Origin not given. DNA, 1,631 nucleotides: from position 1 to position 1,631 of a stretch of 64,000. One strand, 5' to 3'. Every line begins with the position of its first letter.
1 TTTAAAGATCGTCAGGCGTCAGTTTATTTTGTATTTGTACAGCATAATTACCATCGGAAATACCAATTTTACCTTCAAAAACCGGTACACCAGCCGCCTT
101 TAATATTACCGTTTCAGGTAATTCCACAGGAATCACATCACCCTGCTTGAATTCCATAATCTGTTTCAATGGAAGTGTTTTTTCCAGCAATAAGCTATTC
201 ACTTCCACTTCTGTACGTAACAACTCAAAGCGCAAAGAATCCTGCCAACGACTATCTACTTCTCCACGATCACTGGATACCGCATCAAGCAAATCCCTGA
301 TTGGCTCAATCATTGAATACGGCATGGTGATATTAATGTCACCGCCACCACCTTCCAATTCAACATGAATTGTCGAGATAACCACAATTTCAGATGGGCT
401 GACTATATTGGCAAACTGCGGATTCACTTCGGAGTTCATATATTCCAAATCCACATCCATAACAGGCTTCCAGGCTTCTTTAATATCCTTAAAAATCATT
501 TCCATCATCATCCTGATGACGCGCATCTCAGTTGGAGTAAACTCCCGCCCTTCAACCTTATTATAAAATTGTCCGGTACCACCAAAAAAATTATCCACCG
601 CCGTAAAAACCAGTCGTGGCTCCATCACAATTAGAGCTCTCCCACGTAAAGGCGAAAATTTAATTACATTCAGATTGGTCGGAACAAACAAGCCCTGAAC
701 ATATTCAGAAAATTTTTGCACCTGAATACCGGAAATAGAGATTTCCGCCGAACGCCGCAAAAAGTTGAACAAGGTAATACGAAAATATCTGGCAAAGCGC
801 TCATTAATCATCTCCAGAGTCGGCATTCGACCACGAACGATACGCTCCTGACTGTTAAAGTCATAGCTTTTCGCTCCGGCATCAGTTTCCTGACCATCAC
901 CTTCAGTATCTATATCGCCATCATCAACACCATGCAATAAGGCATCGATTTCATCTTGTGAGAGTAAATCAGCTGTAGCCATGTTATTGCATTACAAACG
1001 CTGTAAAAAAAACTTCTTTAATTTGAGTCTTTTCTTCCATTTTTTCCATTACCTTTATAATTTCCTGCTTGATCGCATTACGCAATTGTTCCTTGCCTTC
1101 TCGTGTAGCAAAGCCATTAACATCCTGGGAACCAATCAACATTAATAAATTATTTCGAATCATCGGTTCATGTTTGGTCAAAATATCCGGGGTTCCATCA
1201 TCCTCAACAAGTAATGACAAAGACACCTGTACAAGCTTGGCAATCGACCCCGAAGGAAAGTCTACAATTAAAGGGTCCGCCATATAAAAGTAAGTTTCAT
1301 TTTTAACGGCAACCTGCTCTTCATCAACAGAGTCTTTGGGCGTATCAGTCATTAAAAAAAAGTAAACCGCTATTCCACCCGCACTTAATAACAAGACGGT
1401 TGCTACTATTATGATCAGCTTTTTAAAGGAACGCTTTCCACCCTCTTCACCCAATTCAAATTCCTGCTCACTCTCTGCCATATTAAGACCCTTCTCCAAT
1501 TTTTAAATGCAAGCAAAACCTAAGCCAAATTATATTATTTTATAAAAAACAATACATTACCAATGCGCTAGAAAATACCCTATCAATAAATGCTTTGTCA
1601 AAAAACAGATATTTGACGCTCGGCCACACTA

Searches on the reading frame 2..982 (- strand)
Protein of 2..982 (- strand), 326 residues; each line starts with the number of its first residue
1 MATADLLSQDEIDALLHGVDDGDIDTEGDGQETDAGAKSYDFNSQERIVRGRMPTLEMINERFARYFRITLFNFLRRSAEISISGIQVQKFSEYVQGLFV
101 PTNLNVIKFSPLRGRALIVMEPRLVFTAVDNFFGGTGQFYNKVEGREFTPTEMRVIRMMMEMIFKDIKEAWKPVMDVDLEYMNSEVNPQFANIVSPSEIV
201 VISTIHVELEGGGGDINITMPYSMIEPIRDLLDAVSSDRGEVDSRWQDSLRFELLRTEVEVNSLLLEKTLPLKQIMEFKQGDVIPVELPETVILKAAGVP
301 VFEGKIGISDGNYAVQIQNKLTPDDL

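Call 73: find_encoding_contigs(protein=window:2-982:-, flank=10000, max_places=4)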
Protein window:2-982:- (326 aa): no gene with exactly this product is on record in the collection.

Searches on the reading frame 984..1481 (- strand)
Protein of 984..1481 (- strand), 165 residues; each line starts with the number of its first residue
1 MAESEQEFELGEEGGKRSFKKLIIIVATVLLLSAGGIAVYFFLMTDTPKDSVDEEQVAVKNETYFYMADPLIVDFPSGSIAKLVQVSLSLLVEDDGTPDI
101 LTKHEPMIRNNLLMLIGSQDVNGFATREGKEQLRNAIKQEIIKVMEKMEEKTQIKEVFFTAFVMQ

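Call 76: list_cluster_members(proteins=[window:984-1481:-, window:2158-2928:+, window:2995-5919:-, window:5974-6996:-, window:2-982:-, window:984-1499:-, window:2152-2928:+])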
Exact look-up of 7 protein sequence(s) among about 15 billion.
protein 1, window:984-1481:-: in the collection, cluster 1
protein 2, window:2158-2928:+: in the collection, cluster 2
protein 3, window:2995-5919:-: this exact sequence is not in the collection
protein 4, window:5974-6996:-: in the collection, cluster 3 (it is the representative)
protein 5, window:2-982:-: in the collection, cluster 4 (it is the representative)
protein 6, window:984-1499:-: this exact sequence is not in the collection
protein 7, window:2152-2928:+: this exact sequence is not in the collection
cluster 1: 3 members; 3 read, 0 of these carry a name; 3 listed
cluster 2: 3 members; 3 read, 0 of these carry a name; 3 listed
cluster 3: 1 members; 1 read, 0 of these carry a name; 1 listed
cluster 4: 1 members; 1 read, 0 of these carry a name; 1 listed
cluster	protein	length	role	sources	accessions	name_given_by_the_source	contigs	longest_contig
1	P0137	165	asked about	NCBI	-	-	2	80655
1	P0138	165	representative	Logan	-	-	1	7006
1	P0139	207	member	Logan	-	-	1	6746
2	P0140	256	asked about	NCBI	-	-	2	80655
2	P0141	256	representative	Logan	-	-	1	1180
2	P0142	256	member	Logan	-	-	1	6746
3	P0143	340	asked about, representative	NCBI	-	-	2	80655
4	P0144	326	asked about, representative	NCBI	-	-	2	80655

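Call 77: find_encoding_contigs(protein=window:984-1481:-, flank=10000, max_places=4)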
Protein window:984-1481:- (165 aa): no gene with exactly this product is on record in the collection.
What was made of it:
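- On REP elements: The rest of the genome could not be reached because the look-ups were exhausted (calls 73, 77).
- Tried and rejected: Two look-ups failed although the proteins are in the collection (calls 73, 76, 77).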
